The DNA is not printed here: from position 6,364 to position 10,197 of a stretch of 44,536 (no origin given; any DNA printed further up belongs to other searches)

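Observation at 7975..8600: Complete PGAM-like histidine-phosphatase domain nested inside the zinc knuckle of IleRS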

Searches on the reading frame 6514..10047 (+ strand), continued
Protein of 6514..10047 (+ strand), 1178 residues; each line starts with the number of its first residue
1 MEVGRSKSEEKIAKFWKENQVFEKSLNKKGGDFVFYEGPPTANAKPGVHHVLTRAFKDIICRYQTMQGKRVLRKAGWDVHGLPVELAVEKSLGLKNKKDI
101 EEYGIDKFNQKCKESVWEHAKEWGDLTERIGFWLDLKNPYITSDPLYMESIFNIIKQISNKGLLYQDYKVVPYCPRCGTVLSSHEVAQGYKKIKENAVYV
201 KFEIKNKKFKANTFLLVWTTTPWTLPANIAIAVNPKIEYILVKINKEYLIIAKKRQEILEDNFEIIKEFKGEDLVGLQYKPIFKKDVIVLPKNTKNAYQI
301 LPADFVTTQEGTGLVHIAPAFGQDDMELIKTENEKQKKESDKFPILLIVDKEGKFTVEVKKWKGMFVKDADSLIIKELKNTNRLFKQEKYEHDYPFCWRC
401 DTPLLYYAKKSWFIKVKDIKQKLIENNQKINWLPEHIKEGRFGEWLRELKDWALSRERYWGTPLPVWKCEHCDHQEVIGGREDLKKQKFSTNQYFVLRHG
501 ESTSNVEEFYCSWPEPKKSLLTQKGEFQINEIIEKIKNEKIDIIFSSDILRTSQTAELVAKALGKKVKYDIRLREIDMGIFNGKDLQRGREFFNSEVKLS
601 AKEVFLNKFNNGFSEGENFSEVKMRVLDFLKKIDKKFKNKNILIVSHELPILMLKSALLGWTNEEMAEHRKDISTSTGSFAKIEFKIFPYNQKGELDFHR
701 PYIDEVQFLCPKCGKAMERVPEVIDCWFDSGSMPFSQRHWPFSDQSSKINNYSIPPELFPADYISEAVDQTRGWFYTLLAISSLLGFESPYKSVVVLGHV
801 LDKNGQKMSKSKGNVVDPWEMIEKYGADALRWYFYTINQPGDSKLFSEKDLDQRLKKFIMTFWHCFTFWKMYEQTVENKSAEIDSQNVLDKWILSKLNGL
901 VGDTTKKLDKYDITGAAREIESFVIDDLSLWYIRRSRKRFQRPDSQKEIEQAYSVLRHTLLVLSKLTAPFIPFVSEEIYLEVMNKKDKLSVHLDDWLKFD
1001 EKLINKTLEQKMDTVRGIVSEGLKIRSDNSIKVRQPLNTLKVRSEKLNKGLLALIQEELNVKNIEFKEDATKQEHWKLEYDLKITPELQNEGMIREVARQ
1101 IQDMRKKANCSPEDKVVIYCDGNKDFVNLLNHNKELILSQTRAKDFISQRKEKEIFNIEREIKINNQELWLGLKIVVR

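Call 32: search_protein_families(library=pfam, proteins=[P0208, P0238, P0261, P0271, P0190, P0204, P0268], max_evalue=0.0001)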
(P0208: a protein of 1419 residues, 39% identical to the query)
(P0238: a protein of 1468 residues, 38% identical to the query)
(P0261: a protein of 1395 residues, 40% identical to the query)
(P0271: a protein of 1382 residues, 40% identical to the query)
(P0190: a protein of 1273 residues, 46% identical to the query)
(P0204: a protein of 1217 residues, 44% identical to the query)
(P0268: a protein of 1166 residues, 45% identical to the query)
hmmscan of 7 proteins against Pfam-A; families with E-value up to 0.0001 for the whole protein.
P0208 (1419 aa): 5 families
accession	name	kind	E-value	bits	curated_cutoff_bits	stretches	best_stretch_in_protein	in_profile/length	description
PF00133.28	tRNA-synt_1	-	4.2e-143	477.5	22.7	2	18-485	2-265/414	tRNA synthetases class I (I, L, M and V)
PF00300.27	His_Phos_1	-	2.6e-82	275.6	21.7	2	871-1061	1-189/194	Histidine phosphatase superfamily (branch 1)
PF19302.4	DUF5915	-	1.1e-34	120.2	27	1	1229-1418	2-194/195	Domain of unknown function (DUF5915)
PF08264.19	Anticodon_1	-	8.8e-33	113.7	25.1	1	1065-1210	1-146/148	Anticodon-binding domain of tRNA ligase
PF09334.17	tRNA-synt_1g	-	7.8e-17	61.5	20.1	1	775-847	310-380/391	tRNA synthetases class I (M)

P0238 (1468 aa): 5 families
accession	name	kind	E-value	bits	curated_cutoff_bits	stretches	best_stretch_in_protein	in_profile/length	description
PF00133.28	tRNA-synt_1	-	3e-124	415.4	22.7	2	24-529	2-266/414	tRNA synthetases class I (I, L, M and V)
PF00300.27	His_Phos_1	-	8.8e-81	270.6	21.7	2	755-938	2-182/194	Histidine phosphatase superfamily (branch 1)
PF19302.4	DUF5915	-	1.1e-23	84.2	27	1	1288-1467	2-194/195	Domain of unknown function (DUF5915)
PF08264.19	Anticodon_1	-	7.3e-22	78.3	25.1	1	1118-1265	1-144/148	Anticodon-binding domain of tRNA ligase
PF09334.17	tRNA-synt_1g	-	3e-12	46.4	20.1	0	67-119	8-60/391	tRNA synthetases class I (M)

P0261 (1395 aa): 7 families
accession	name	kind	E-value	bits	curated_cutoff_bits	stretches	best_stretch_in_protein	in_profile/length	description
PF00133.28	tRNA-synt_1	-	1.3e-129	433.1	22.7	3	20-495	2-272/414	tRNA synthetases class I (I, L, M and V)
PF00300.27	His_Phos_1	-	1.8e-38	132.6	21.7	1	497-659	1-165/194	Histidine phosphatase superfamily (branch 1)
PF19302.4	DUF5915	-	4.4e-32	111.6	27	1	1214-1394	4-193/195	Domain of unknown function (DUF5915)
PF08264.19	Anticodon_1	-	5.8e-29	101.3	25.1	1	1045-1193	1-146/148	Anticodon-binding domain of tRNA ligase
PF09334.17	tRNA-synt_1g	-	1.5e-15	57.3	20.1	1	942-1007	311-374/391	tRNA synthetases class I (M)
PF13238.12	AAA_18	-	1.7e-06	28.9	29.4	1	747-863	2-119/128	AAA domain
PF13671.12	AAA_33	-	4.1e-05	24.4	27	0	746-869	2-134/143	AAA domain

P0271 (1382 aa): 6 families
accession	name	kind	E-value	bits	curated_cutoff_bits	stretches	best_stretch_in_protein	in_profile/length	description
PF00133.28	tRNA-synt_1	-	5.8e-122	407.8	22.7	2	22-634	2-267/414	tRNA synthetases class I (I, L, M and V)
PF00300.27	His_Phos_1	-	1.1e-32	113.8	21.7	1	642-819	3-178/194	Histidine phosphatase superfamily (branch 1)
PF08264.19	Anticodon_1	-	2.5e-32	112.2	25.1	1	1019-1158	1-146/148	Anticodon-binding domain of tRNA ligase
PF00293.34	NUDIX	-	1.8e-22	80.2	21.1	1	226-343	4-130/134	NUDIX domain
PF19302.4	DUF5915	-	1.8e-17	64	27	1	1210-1354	23-173/195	Domain of unknown function (DUF5915)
PF09334.17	tRNA-synt_1g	-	2.9e-17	62.9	20.1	1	52-197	8-133/391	tRNA synthetases class I (M)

P0190 (1273 aa): 5 families
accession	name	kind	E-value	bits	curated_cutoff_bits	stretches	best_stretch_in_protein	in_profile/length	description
PF00133.28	tRNA-synt_1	-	1.2e-127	426.6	22.7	1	48-688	2-408/414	tRNA synthetases class I (I, L, M and V)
PF08264.19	Anticodon_1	-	5.1e-37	127.5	25.1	1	918-1062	1-145/148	Anticodon-binding domain of tRNA ligase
PF19302.4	DUF5915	-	3.4e-36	125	27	1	1078-1269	2-195/195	Domain of unknown function (DUF5915)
PF00300.27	His_Phos_1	-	2.3e-35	122.5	21.7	1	733-899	1-170/194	Histidine phosphatase superfamily (branch 1)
PF09334.17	tRNA-synt_1g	-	1.4e-19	70.6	20.1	2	574-698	243-371/391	tRNA synthetases class I (M)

P0204 (1217 aa): 5 families
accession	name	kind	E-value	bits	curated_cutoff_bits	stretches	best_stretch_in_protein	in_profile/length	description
PF00133.28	tRNA-synt_1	-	2.7e-132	441.9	22.7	2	19-541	2-327/414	tRNA synthetases class I (I, L, M and V)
PF00300.27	His_Phos_1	-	2.2e-35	122.5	21.7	1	542-705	2-166/194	Histidine phosphatase superfamily (branch 1)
PF08264.19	Anticodon_1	-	1.8e-34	119.2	25.1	1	869-1013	1-146/148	Anticodon-binding domain of tRNA ligase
PF19302.4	DUF5915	-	1.4e-32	113.3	27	1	1029-1213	2-194/195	Domain of unknown function (DUF5915)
PF09334.17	tRNA-synt_1g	-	2.8e-14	53.1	20.1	0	751-826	302-372/391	tRNA synthetases class I (M)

P0268 (1166 aa): 4 families
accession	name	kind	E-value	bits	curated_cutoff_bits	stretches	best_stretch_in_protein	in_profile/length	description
PF00133.28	tRNA-synt_1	-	5.7e-101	338.7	22.7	2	18-652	2-369/414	tRNA synthetases class I (I, L, M and V)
PF19302.4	DUF5915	-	6.9e-44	150.2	27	1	968-1163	3-193/195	Domain of unknown function (DUF5915)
PF08264.19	Anticodon_1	-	1.6e-30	106.4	25.1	1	794-945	1-144/148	Anticodon-binding domain of tRNA ligase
PF09334.17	tRNA-synt_1g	-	6.1e-13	48.7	20.1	0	50-109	10-68/391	tRNA synthetases class I (M)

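Call 46: search_protein_families(library=pfam, proteins=[P0217, P0223, P0229, P0214, P0195, P0183], max_evalue=0.001)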
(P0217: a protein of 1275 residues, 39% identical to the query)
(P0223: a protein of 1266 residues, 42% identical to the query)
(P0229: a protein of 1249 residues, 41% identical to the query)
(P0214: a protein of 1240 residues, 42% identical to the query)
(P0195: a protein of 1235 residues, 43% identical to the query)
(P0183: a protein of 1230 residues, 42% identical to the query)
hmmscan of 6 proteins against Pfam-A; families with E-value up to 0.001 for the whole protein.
P0217 (1275 aa): 6 families
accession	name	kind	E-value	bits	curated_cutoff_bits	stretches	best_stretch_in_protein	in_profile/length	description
PF00133.28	tRNA-synt_1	-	2e-140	468.7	22.7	2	20-524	2-268/414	tRNA synthetases class I (I, L, M and V)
PF19302.4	DUF5915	-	5.2e-39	134.3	27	1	1082-1264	2-193/195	Domain of unknown function (DUF5915)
PF00300.27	His_Phos_1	-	5.2e-32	111.5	21.7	1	531-698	3-168/194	Histidine phosphatase superfamily (branch 1)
PF08264.19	Anticodon_1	-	2.8e-29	102.3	25.1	1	918-1063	1-146/148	Anticodon-binding domain of tRNA ligase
PF09334.17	tRNA-synt_1g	-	6e-19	68.5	20.1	2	50-189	8-128/391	tRNA synthetases class I (M)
PF01406.26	tRNA-synt_1e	-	0.00011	22.1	27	1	804-875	228-296/301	tRNA synthetases class I (C) catalytic domain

P0223 (1266 aa): 5 families
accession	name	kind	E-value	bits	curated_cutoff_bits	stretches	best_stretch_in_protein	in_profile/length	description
PF00133.28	tRNA-synt_1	-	2.2e-128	429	22.7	2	31-561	2-274/414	tRNA synthetases class I (I, L, M and V)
PF08264.19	Anticodon_1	-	4.1e-28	98.6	25.1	1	966-1128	1-145/148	Anticodon-binding domain of tRNA ligase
PF00300.27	His_Phos_1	-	3.8e-25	89.1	21.7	1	561-729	1-159/194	Histidine phosphatase superfamily (branch 1)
PF09334.17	tRNA-synt_1g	-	7.8e-21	74.7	20.1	2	61-204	8-132/391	tRNA synthetases class I (M)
PF19302.4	DUF5915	-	7.2e-16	58.7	27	1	1167-1266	104-195/195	Domain of unknown function (DUF5915)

P0229 (1249 aa): 7 families
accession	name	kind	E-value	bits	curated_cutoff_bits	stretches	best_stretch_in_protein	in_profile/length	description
PF00133.28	tRNA-synt_1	-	1.4e-120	403.3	22.7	2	64-584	21-285/414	tRNA synthetases class I (I, L, M and V)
PF00300.27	His_Phos_1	-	1.1e-34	120.3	21.7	1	572-733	1-164/194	Histidine phosphatase superfamily (branch 1)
PF08264.19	Anticodon_1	-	6.1e-30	104.5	25.1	1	956-1107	1-146/148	Anticodon-binding domain of tRNA ligase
PF19302.4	DUF5915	-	3.6e-24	85.8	27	1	1117-1248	60-194/195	Domain of unknown function (DUF5915)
PF09334.17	tRNA-synt_1g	-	9.4e-14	51.4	20.1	2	838-905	307-372/391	tRNA synthetases class I (M)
PF01406.26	tRNA-synt_1e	-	0.00039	20.3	27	0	833-904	228-296/301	tRNA synthetases class I (C) catalytic domain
PF13603.12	tRNA-synt_1_2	-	0.0005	20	25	0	384-429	97-142/185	Leucyl-tRNA synthetase, editing domain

P0214 (1240 aa): 6 families
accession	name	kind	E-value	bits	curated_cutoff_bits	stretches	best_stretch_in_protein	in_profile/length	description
PF00133.28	tRNA-synt_1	-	1.9e-133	445.7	22.7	2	19-491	2-268/414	tRNA synthetases class I (I, L, M and V)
PF19302.4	DUF5915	-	2.6e-36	125.5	27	1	1055-1240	2-194/195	Domain of unknown function (DUF5915)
PF08264.19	Anticodon_1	-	6.1e-33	114.2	25.1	1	891-1037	1-146/148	Anticodon-binding domain of tRNA ligase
PF00300.27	His_Phos_1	-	3.9e-30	105.4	21.7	1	499-692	1-183/194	Histidine phosphatase superfamily (branch 1)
PF09334.17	tRNA-synt_1g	-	1.9e-14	53.7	20.1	1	49-100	8-59/391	tRNA synthetases class I (M)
PF13603.12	tRNA-synt_1_2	-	0.00076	19.5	25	0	212-355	9-144/185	Leucyl-tRNA synthetase, editing domain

P0195 (1235 aa): 6 families
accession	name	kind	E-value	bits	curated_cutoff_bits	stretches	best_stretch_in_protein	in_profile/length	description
PF00133.28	tRNA-synt_1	-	1.7e-136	455.8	22.7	2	11-503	2-273/414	tRNA synthetases class I (I, L, M and V)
PF19302.4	DUF5915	-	2.1e-33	116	27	1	1051-1235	1-193/195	Domain of unknown function (DUF5915)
PF08264.19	Anticodon_1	-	1.3e-31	109.9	25.1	1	891-1033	1-145/148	Anticodon-binding domain of tRNA ligase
PF00300.27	His_Phos_1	-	1.2e-30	107.1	21.7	1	508-661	1-153/194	Histidine phosphatase superfamily (branch 1)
PF09334.17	tRNA-synt_1g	-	1e-17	64.4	20.1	2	769-860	298-385/391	tRNA synthetases class I (M)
PF01406.26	tRNA-synt_1e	-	1.3e-06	28.4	27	1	778-850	230-299/301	tRNA synthetases class I (C) catalytic domain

P0183 (1230 aa): 5 families
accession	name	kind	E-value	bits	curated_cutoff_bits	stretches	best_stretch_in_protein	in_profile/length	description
PF00133.28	tRNA-synt_1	-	3.2e-129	431.7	22.7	2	18-489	2-270/414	tRNA synthetases class I (I, L, M and V)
PF08264.19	Anticodon_1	-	5.1e-38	130.7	25.1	1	876-1021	1-146/148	Anticodon-binding domain of tRNA ligase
PF19302.4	DUF5915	-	2.1e-35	122.5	27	1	1037-1228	2-194/195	Domain of unknown function (DUF5915)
PF00300.27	His_Phos_1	-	2.9e-32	112.3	21.7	1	493-655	2-166/194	Histidine phosphatase superfamily (branch 1)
PF09334.17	tRNA-synt_1g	-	9.3e-16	58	20.1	2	774-843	312-379/391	tRNA synthetases class I (M)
